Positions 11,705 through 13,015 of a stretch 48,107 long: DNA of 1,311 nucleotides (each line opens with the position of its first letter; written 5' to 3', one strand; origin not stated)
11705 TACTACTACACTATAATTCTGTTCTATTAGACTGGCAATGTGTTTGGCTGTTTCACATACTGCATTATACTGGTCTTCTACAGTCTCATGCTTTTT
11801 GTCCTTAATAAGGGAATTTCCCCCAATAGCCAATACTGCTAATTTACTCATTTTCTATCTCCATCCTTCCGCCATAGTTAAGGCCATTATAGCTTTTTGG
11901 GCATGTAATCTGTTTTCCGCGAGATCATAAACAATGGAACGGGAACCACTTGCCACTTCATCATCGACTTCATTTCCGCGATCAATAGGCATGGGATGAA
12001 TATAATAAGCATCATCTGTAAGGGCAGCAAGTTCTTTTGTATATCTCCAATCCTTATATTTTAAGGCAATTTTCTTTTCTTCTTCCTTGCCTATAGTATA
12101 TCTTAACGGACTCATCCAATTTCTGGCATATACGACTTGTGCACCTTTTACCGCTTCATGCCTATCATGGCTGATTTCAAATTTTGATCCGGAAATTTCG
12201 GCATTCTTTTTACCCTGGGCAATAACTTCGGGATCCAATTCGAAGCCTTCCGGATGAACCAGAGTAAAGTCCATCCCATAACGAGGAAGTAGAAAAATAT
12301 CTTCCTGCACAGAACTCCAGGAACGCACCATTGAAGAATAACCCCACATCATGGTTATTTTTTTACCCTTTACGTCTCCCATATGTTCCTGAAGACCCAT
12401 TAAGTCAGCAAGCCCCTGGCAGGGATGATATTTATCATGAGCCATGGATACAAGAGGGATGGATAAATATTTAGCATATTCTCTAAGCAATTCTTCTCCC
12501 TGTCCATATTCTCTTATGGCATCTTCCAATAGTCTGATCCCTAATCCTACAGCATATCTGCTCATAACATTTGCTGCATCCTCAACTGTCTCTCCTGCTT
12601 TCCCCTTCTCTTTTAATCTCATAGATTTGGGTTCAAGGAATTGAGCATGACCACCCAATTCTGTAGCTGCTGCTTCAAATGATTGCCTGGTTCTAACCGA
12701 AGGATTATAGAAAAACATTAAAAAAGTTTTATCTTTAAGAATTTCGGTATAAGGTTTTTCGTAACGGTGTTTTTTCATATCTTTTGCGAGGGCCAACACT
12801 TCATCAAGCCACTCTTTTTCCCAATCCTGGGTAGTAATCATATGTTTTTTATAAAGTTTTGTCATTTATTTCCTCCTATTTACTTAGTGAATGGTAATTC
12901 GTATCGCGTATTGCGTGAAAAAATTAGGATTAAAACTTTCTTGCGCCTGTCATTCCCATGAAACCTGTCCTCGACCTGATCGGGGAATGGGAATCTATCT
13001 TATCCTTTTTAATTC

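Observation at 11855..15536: Two paralogous non-canonical transcarbamylases flanking a cyclic amidohydrolase and feeding one carbamate kinase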

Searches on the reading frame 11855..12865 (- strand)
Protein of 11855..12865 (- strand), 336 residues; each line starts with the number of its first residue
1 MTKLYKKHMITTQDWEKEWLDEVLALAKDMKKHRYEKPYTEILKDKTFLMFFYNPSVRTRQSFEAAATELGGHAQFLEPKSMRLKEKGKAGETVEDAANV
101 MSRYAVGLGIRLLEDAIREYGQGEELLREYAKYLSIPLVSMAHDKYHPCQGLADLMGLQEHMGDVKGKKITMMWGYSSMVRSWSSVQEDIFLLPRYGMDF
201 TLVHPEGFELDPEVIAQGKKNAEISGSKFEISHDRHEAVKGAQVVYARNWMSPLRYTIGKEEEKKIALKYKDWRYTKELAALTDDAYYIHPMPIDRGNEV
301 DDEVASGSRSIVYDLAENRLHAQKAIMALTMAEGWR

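Call 4: search_protein_families(library=ncbifam, proteins=[window:11855-12865:-], max_evalue=0.00001)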
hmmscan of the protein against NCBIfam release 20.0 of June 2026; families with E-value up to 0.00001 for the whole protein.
window:11855-12865:- (336 aa): 16 families
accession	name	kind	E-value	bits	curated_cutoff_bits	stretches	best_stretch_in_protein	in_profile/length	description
NF003384.0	PRK04523.1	equivalog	2.1e-73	247.3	288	1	7-330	4-332/336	N-acetylornithine carbamoyltransferase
NF001986.0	PRK00779.1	subfamily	1.1e-68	231.7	306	1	4-332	3-305/307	ornithine carbamoyltransferase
TIGR00658.1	orni_carb_tr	equivalog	2.5e-62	210.8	280.85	1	7-331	1-303/304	ornithine carbamoyltransferase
TIGR04384.1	putr_carbamoyl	exception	8.9e-60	202.5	500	1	8-331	1-307/330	putrescine carbamoyltransferase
NF011380.0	PRK14805.1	equivalog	1.6e-51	175.2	421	1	7-329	2-298/302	ornithine carbamoyltransferase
NF005538.0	PRK07200.1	equivalog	6.2e-41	140.7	453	1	2-297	17-336/396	knotted carbamoyltransferase YgeW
NF003286.0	PRK04284.1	subfamily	5.9e-40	137.4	515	1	2-293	2-275/332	ornithine carbamoyltransferase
TIGR03316.1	ygeW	equivalog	3.5e-37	128.2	500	1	2-314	14-356/391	knotted carbamoyltransferase YgeW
NF002032.1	PRK00856.1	equivalog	2.1e-34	119.1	263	1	7-330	1-296/297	aspartate carbamoyltransferase catalytic subunit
NF009213.0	PRK12562.1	subfamily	6.6e-34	117.8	559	1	1-286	1-267/334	ornithine carbamoyltransferase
TIGR00670.1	asp_carb_tr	equivalog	8.9e-32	110.4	236.95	1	7-331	1-303/304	aspartate carbamoyltransferase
NF011379.0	PRK14804.1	equivalog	1.4e-29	103.2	373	1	6-327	6-305/311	ornithine carbamoyltransferase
NF002470.0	PRK01713.1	equivalog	1.9e-26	93.3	545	1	5-253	6-237/334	ornithine carbamoyltransferase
NF006046.0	PRK08192.1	equivalog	8.7e-20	71.2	512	1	2-331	2-317/339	aspartate carbamoyltransferase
NF008853.0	PRK11891.1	equivalog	5.1e-17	61.6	560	1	6-329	88-396/430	aspartate carbamoyltransferase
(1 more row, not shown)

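Call 5: search_solved_structures(query=window:11855-12865:-, max_evalue=0.00001)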
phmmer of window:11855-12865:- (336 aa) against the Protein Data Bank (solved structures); distinct sequences matched with E-value up to 0.00001: 84 (the best 60 are shown).
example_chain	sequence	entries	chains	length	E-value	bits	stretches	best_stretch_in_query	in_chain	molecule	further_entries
3m5c_A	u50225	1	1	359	3.2e-51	177.7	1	6-331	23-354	N-acetylornithine carbamoyltransferase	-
1pvv_A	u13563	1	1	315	4.2e-51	177.3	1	6-332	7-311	Ornithine carbamoyltransferase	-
1a1s_A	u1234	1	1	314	4.2e-51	177.3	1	6-332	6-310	ORNITHINE CARBAMOYLTRANSFERASE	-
3l06_A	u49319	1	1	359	6.3e-51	176.7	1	6-331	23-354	N-acetylornithine carbamoyltransferase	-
3l02_A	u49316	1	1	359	6.5e-51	176.7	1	6-331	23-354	N-acetylornithine carbamoyltransferase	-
3l05_A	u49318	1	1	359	7.2e-51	176.5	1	6-331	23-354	N-acetylornithine carbamoyltransferase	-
3kzc_A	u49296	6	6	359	1.2e-50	175.9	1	6-331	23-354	N-acetylornithine carbamoyltransferase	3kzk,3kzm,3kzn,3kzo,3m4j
3l04_A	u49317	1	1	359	1.2e-50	175.8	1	6-331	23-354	N-acetylornithine carbamoyltransferase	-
3m5d_A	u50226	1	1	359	1.6e-50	175.4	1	6-331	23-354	N-acetylornithine carbamoyltransferase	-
3m4n_A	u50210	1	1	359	2.2e-50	175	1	6-331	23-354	N-acetylornithine carbamoyltransferase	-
4nf2_A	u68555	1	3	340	3.8e-41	144.6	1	3-328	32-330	Ornithine carbamoyltransferase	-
4ep1_A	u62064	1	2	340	6.1e-41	143.9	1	3-328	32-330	Ornithine carbamoyltransferase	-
3gd5_A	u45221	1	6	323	1.6e-40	142.5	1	6-331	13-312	Ornithine carbamoyltransferase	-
8qeu_A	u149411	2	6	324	2.5e-39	138.6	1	14-328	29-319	Ornithine transcarbamylase, chloroplastic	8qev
4f2g_A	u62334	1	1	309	1.7e-38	135.9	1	7-329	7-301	Ornithine carbamoyltransferase 1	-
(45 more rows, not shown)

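Call 28: find_homologous_proteins(query=window:11855-12865:-, max_evalue=1e-20)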
Query window:11855-12865:- (336 aa): 7643 proteins with E <= 1e-20 among 8000 candidates; the best 120 are listed.
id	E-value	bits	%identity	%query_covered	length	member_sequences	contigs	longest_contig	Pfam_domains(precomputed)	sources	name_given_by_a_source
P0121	9.0e-213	723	93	100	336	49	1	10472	PF00185.31,PF02729.27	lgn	-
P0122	8.9e-208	707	91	100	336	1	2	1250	PF00185.31,PF02729.27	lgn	-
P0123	1.2e-202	690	89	100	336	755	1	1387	PF00185.31,PF02729.27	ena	-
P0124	4.2e-198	675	87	100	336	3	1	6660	PF00185.31,PF02729.27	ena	-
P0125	6.6e-193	658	84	100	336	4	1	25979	PF00185.31,PF02729.27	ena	-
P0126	5.5e-192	655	83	100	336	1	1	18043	PF00185.31,PF02729.27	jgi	-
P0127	1.2e-191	654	85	100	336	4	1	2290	PF00185.31,PF02729.27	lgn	-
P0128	2.4e-191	653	85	100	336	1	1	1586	PF00185.31,PF02729.27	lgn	-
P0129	3.8e-190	649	82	100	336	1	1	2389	PF00185.31,PF02729.27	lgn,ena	-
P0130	3.9e-190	649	83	100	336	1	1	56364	PF00185.31,PF02729.27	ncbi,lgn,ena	-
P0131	1.6e-188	644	81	100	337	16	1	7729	PF00185.31,PF02729.27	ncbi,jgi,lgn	-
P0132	1.1e-187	641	83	99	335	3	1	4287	PF00185.31,PF02729.27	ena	-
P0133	2.0e-186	637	83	99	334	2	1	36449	PF00185.31,PF02729.27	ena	-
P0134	3.2e-186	636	83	99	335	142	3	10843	PF00185.31,PF02729.27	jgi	jgi:ornithine carbamoyltransferase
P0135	6.1e-186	635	82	99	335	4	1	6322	PF00185.31,PF02729.27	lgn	-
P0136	6.6e-186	635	82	99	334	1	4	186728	PF00185.31,PF02729.27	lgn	-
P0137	7.1e-185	632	81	99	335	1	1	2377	PF00185.31,PF02729.27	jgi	-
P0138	1.3e-184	631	81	99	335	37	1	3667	PF00185.31,PF02729.27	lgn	-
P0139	8.9e-184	628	80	100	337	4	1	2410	PF00185.31,PF02729.27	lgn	-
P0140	5.4e-183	626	80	99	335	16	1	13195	PF00185.31,PF02729.27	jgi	jgi:N-acetylornithine carbamoyltransferase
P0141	6.5e-175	599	77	99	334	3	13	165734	PF00185.31,PF02729.27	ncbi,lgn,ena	-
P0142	7.0e-161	553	74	99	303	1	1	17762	PF00185.31,PF02729.27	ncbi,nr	ncbi:MAG: ornithine carbamoyltransferase [Caldiserica bacterium]|nr:ornithine carbamoyltransferase [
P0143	4.1e-145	501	65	99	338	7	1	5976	PF00185.31,PF02729.27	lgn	-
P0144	1.3e-143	496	66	99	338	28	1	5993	PF00185.31,PF02729.27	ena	-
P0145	2.4e-142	492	64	99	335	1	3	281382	PF00185.31,PF02729.27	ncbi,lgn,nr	ncbi:MAG: ornithine carbamoyltransferase [Chloroflexi bacterium]|nr:ornithine carbamoyltransferase [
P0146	7.2e-142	490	64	99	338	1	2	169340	PF00185.31,PF02729.27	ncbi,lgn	ncbi:MAG: ornithine carbamoyltransferase [Caldisericia bacterium]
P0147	5.5e-140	484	65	98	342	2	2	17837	PF00185.31,PF02729.27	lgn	-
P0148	1.3e-139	483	63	99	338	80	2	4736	PF00185.31,PF02729.27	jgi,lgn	-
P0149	1.8e-139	483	63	99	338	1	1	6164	PF00185.31,PF02729.27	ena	-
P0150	2.4e-139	482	64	99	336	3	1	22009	PF00185.31,PF02729.27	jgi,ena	-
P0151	7.6e-139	481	65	99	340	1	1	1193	PF00185.31,PF02729.27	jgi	jgi:ornithine carbamoyltransferase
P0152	1.0e-138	480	62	100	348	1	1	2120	PF00185.31,PF02729.27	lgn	-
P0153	1.1e-138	480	63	98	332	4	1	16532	PF00185.31,PF02729.27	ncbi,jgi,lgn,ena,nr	ncbi:MAG: ornithine carbamoyltransferase [Actinobacteria bacterium]|nr:ornithine carbamoyltransferas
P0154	2.4e-138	479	64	99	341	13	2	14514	PF00185.31,PF02729.27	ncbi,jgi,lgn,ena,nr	ncbi:MAG: ornithine carbamoyltransferase [Caldiserica bacterium]|nr:MAG: ornithine carbamoyltransfer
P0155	2.4e-138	479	64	98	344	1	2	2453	PF00185.31,PF02729.27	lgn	-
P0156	2.6e-138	479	62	99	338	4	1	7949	PF00185.31,PF02729.27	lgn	-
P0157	3.0e-138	479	61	99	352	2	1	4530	PF00185.31,PF02729.27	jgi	-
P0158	6.1e-138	478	64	99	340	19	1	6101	PF00185.31,PF02729.27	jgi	-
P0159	8.4e-138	477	65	98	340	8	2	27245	PF00185.31,PF02729.27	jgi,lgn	-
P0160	9.3e-138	477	64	99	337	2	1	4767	PF00185.31,PF02729.27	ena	-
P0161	9.4e-138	477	64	99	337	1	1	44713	PF00185.31,PF02729.27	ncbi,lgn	-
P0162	1.4e-137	476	62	99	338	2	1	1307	PF00185.31,PF02729.27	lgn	-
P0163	1.5e-137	476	63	99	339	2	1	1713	PF00185.31,PF02729.27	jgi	-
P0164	1.6e-137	476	64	99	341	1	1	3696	PF00185.31,PF02729.27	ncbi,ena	-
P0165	1.8e-137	476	63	99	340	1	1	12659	PF00185.31,PF02729.27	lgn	-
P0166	3.2e-137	475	64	99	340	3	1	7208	PF00185.31,PF02729.27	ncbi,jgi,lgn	-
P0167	3.2e-137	475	62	98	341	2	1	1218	PF00185.31,PF02729.27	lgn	-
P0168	4.1e-137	475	64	98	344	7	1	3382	PF00185.31,PF02729.27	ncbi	-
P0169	5.5e-137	474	62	99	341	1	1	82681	PF00185.31,PF02729.27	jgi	jgi:N-acetylornithine carbamoyltransferase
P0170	6.6e-137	474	64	98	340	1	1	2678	PF00185.31,PF02729.27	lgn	-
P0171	6.7e-137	474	64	98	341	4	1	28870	PF00185.31,PF02729.27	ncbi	-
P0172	7.5e-137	474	63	98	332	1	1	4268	PF00185.31,PF02729.27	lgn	-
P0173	9.0e-137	474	64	99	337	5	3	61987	PF00185.31,PF02729.27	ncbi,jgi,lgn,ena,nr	ncbi:MAG: ornithine carbamoyltransferase [Deltaproteobacteria bacterium]|nr:ornithine carbamoyltrans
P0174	1.3e-136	473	63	99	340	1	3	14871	PF00185.31,PF02729.27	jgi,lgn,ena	-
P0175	2.4e-136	472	64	99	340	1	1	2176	PF00185.31,PF02729.27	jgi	jgi:ornithine carbamoyltransferase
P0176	3.1e-136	472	63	99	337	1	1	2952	PF00185.31,PF02729.27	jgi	-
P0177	3.6e-136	472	63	99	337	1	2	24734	PF00185.31,PF02729.27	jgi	-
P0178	4.0e-136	472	64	99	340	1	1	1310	PF00185.31,PF02729.27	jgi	jgi:ornithine carbamoyltransferase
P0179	4.9e-136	471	63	98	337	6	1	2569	PF00185.31,PF02729.27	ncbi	-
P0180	5.4e-136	471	63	98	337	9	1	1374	PF00185.31,PF02729.27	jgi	jgi:N-acetylornithine carbamoyltransferase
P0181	7.1e-136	471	62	100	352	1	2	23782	PF00185.31,PF02729.27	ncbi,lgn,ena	-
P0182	1.2e-135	470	63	98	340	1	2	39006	PF00185.31,PF02729.27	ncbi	-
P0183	1.5e-135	470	63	98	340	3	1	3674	PF00185.31,PF02729.27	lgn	-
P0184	1.5e-135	470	63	98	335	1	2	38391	PF00185.31,PF02729.27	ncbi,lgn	-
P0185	1.7e-135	470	62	98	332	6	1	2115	PF00185.31,PF02729.27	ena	-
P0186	1.9e-135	469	62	98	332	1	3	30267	PF00185.31,PF02729.27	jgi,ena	-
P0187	2.1e-135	469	63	98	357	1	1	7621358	PF00185.31,PF02729.27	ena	-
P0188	2.1e-135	469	63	98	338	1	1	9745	PF00185.31,PF02729.27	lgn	-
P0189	3.4e-135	469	62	99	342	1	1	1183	PF00185.31,PF02729.27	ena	-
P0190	5.0e-135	468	60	100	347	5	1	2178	PF00185.31,PF02729.27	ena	-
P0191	5.3e-135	468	64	98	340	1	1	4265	PF00185.31,PF02729.27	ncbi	-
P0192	6.0e-135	468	60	99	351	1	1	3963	PF00185.31,PF02729.27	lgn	-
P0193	7.1e-135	467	61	100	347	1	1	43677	PF00185.31,PF02729.27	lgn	-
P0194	7.2e-135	467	62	98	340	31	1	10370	PF00185.31,PF02729.27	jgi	jgi:N-acetylornithine carbamoyltransferase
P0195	8.0e-135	467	61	99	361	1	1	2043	PF00185.31,PF02729.27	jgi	-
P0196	9.4e-135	467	64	99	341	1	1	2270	PF00185.31,PF02729.27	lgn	-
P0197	9.6e-135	467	63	99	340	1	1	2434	PF00185.31,PF02729.27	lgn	-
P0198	9.9e-135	467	62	99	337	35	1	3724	PF00185.31,PF02729.27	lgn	-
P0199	1.5e-134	466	60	98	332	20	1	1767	PF00185.31,PF02729.27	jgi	jgi:N-acetylornithine carbamoyltransferase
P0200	1.7e-134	466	62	99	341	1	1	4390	PF00185.31,PF02729.27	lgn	-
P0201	1.8e-134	466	62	98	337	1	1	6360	PF00185.31,PF02729.27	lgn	-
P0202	2.1e-134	466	63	98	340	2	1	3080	PF00185.31,PF02729.27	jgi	jgi:N-acetylornithine carbamoyltransferase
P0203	2.5e-134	466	63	99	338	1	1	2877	PF00185.31,PF02729.27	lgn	-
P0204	2.7e-134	466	62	98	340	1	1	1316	PF00185.31,PF02729.27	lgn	-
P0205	2.8e-134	466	62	99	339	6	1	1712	PF00185.31,PF02729.27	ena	-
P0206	2.9e-134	466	63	99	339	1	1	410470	PF00185.31,PF02729.27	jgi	jgi:N-acetylornithine carbamoyltransferase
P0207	3.1e-134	465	63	99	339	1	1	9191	PF00185.31,PF02729.27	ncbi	-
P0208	3.5e-134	465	63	99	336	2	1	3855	PF00185.31,PF02729.27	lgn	-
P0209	3.7e-134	465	63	99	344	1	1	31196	PF00185.31,PF02729.27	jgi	jgi:ornithine carbamoyltransferase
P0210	3.8e-134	465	61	99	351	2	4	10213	PF00185.31,PF02729.27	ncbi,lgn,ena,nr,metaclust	ncbi:MAG: hypothetical protein A3G41_08335 [Elusimicrobia bacterium RIFCSPLOWO2_12_FULL_59_9]|nr:MAG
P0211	3.9e-134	465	62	98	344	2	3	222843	PF00185.31,PF02729.27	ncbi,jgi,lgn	-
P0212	4.0e-134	465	63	99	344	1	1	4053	PF00185.31,PF02729.27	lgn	-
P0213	4.1e-134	465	62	98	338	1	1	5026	PF00185.31,PF02729.27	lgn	-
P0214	4.9e-134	465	63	98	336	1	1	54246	PF00185.31,PF02729.27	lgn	-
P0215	5.6e-134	465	62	99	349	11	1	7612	PF00185.31,PF02729.27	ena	-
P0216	5.9e-134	464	63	99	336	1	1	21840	PF00185.31,PF02729.27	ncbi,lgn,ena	-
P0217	6.2e-134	464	63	98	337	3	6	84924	PF00185.31,PF02729.27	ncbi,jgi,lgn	-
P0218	7.8e-134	464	63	99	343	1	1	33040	PF00185.31,PF02729.27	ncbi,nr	ncbi:MAG: ornithine carbamoyltransferase [Elusimicrobia bacterium]|nr:ornithine carbamoyltransferase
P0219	7.9e-134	464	62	98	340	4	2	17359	PF00185.31,PF02729.27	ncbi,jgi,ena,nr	ncbi:MAG: ornithine carbamoyltransferase [Candidatus Cloacimonadota bacterium]|nr:MAG: ornithine car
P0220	9.0e-134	464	59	100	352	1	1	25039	PF00185.31,PF02729.27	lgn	-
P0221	1.1e-133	464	63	100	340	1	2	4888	PF00185.31,PF02729.27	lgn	-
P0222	1.1e-133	464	62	99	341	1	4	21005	PF00185.31,PF02729.27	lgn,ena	-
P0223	1.1e-133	464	63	97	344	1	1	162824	PF00185.31,PF02729.27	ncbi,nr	ncbi:MAG: ornithine carbamoyltransferase [Candidatus Eremiobacteraeota bacterium]|nr:ornithine carba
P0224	1.2e-133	464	63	99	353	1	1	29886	PF00185.31,PF02729.27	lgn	-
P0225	1.2e-133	463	62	100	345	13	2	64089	PF00185.31,PF02729.27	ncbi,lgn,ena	-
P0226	1.2e-133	463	63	98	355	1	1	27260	PF00185.31,PF02729.27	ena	-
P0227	1.5e-133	463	63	98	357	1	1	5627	PF00185.31,PF02729.27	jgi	-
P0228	1.7e-133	463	62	98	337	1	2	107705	PF00185.31,PF02729.27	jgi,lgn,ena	-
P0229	1.8e-133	463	61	100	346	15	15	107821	PF00185.31,PF02729.27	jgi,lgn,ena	jgi:N-acetylornithine carbamoyltransferase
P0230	2.1e-133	463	61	98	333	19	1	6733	PF00185.31,PF02729.27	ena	-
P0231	2.4e-133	462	63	98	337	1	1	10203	PF00185.31,PF02729.27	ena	-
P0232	2.4e-133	462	62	98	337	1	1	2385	PF00185.31,PF02729.27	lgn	-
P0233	2.8e-133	462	62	98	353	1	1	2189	PF00185.31,PF02729.27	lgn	-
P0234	3.0e-133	462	63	99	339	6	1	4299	PF00185.31,PF02729.27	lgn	-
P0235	3.7e-133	462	60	98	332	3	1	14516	PF00185.31,PF02729.27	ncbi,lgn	-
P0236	4.3e-133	462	61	99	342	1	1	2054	PF00185.31,PF02729.27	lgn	-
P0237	5.1e-133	461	62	98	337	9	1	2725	PF00185.31,PF02729.27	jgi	-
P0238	5.1e-133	461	62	99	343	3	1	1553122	PF00185.31,PF02729.27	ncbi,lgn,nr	ncbi:MAG: ornithine carbamoyltransferase [Candidatus Thorarchaeota archaeon]|nr:ornithine carbamoylt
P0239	6.0e-133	461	62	98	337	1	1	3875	PF00185.31,PF02729.27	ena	-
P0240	6.3e-133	461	62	99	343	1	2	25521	PF00185.31,PF02729.27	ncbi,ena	-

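Call 30: find_related_loci(query=A1, collection=genome_contigs, flank=10000)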
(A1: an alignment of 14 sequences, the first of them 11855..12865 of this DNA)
Query A1 (336 aa) in genome_contigs; peptide patterns used: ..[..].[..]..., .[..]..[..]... (x = any residue, [..] = any of these).
576 stretches matched a pattern; 451 encode a relative of the query (tblastn E <= 1e-3); the best 80 are kept; 80 distinct loci.
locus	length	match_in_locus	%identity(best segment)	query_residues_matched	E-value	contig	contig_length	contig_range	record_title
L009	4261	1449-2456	92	1-336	0e+0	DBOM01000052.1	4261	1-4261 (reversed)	MAG TPA_asm: Caldiserica bacterium UBA646 UBA646_contig_3391, whole genome shotgun sequence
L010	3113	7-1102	91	1-336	0e+0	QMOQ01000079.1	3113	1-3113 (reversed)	MAG: Caldiserica bacterium isolate B38_G4 B38_Guay4_scaffold_63335, whole genome shotgun sequence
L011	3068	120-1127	88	1-336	0e+0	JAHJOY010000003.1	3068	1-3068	MAG: bacterium isolate Old_saline_planktonic.mb.52 Old_saline_plankto.mb.52_k141_3994, whole genome shotgun sequence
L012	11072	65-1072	88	1-336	0e+0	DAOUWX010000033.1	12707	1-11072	MAG TPA_asm: Atribacterota bacterium isolate CSMAG_886 CSMAG_886_k141_73398_length_12707_cov_26.3888, whole genome shotg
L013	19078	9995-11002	87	1-336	0e+0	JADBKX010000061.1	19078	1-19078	MAG: Candidatus Sediminicultor sextus isolate Bin1_7.2m NODE_182_length_19078_cov_15.576986, whole genome shotgun sequen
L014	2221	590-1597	86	1-336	0e+0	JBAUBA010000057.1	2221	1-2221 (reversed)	MAG: Atribacterota bacterium isolate MFD12983_ilm_asm_bin5 k127_167969, whole genome shotgun sequence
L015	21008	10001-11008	83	1-336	0e+0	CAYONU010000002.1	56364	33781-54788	MAG TPA_asm: uncultured Caldisericales bacterium isolate binchicken_co164_21 genome assembly, contig: NODE_38_length_563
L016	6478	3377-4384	81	1-336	0e+0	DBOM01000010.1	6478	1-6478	MAG TPA_asm: Caldiserica bacterium UBA646 UBA646_contig_4477, whole genome shotgun sequence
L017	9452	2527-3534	81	1-336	0e+0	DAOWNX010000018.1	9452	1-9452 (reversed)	MAG TPA_asm: Caldisericota bacterium isolate CSMAG_3039 CSMAG_3039_k141_2378959_length_9452_cov_50.5448, whole genome sh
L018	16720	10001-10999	83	4-336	0e+0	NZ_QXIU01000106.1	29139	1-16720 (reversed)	Candidatus Cryosericum odellii strain SMC5 SMC5_106, whole genome shotgun sequence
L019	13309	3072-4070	83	4-336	0e+0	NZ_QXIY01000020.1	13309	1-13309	Candidatus Cryosericum septentrionale strain SMC1 SMC1_20, whole genome shotgun sequence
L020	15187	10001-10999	82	4-336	0e+0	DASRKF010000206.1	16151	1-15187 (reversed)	MAG TPA_asm: Candidatus Deferrimicrobium sp. isolate SMAG_U10155 k141_179024, whole genome shotgun sequence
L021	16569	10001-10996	83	4-335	0e+0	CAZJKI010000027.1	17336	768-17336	MAG TPA_asm: uncultured Caldisericum sp. isolate SRP098346_co1_374 genome assembly, contig: NODE_3359_length_17336_cov_2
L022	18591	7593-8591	82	4-336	0e+0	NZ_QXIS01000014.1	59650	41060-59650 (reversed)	Candidatus Cryosericum terrychapinii strain SMC7 SMC7_14, whole genome shotgun sequence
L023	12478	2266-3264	82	4-336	0e+0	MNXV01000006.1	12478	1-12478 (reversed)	MAG: Caldisericum sp. CG2_30_36_11 cg2_3.0_scaffold_4730_c, whole genome shotgun sequence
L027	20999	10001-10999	80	4-336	0e+0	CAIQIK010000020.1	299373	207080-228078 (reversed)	MAG: uncultured Caldiserica bacterium isolate AlinenSedimentsD1_bin-0135 genome assembly, contig: bin-0135:20/50, whole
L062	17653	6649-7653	62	3-333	1e-140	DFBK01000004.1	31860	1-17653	MAG TPA_asm: Anaerolineales bacterium UBA3082 UBA3082_contig_10483, whole genome shotgun sequence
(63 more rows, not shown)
